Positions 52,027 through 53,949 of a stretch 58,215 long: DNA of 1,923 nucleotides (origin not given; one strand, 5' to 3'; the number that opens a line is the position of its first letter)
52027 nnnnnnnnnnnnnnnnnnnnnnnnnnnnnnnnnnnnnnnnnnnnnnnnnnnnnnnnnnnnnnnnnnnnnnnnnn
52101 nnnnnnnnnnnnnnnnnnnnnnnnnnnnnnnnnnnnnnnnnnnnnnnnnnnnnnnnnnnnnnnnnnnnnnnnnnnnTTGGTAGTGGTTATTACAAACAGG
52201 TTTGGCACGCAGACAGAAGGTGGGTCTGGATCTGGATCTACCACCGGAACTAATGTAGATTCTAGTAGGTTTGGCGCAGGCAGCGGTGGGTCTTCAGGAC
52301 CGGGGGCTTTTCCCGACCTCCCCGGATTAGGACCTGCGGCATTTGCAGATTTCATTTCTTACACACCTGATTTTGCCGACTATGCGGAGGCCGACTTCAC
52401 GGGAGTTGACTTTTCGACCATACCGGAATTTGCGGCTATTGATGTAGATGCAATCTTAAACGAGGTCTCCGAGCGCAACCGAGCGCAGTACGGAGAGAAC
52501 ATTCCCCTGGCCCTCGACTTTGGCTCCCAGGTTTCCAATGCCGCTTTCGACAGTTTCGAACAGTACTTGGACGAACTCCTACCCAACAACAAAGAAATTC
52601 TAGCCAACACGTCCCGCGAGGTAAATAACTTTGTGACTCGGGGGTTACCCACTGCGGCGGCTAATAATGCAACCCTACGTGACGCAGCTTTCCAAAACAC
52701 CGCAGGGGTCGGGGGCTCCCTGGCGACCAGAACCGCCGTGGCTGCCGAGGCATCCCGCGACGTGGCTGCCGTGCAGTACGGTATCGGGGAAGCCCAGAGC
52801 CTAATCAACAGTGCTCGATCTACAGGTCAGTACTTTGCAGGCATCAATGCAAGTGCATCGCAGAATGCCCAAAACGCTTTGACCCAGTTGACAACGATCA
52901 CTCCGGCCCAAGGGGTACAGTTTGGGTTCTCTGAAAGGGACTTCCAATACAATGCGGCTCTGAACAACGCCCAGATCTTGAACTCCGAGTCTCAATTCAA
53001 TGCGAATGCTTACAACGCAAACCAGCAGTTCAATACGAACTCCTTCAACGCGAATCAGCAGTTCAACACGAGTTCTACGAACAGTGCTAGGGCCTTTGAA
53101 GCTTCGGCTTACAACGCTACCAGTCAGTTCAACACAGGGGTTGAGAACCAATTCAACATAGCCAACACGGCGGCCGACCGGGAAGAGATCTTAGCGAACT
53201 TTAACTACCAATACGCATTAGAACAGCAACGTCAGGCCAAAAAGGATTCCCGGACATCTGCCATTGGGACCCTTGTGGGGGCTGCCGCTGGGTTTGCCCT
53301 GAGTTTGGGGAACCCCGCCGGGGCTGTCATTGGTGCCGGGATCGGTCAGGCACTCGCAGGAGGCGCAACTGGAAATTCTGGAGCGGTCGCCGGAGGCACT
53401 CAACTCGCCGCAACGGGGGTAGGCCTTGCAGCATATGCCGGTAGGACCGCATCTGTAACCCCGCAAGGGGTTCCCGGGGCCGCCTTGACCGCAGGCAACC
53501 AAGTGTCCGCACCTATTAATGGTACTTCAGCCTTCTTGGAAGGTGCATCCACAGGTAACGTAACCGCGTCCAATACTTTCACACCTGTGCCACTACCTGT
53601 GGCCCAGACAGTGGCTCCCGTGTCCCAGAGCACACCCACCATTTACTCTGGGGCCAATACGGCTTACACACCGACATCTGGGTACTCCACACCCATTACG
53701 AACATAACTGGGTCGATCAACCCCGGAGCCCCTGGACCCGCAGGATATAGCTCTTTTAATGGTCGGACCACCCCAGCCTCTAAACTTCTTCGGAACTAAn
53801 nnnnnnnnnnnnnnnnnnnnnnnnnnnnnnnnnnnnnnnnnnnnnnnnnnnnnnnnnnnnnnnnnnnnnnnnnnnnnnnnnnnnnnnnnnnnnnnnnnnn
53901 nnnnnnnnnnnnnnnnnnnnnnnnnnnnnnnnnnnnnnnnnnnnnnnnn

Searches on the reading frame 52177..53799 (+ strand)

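Call 24: search_protein_families(library=phrogs, proteins=[window:52177-53799:+], max_evalue=0.001)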
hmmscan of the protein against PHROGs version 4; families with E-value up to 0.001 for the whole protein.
window:52177-53799:+ (540 aa): 1 family
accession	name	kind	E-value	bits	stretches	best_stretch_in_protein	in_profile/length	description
phrog_594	-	unknown function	4.9e-05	24.7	1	332-392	23-80/85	-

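Call 27: search_protein_families(library=pfam, proteins=[window:52177-53799:+], max_evalue=0.01)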
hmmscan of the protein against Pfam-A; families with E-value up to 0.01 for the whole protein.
window:52177-53799:+ (540 aa): 0 families
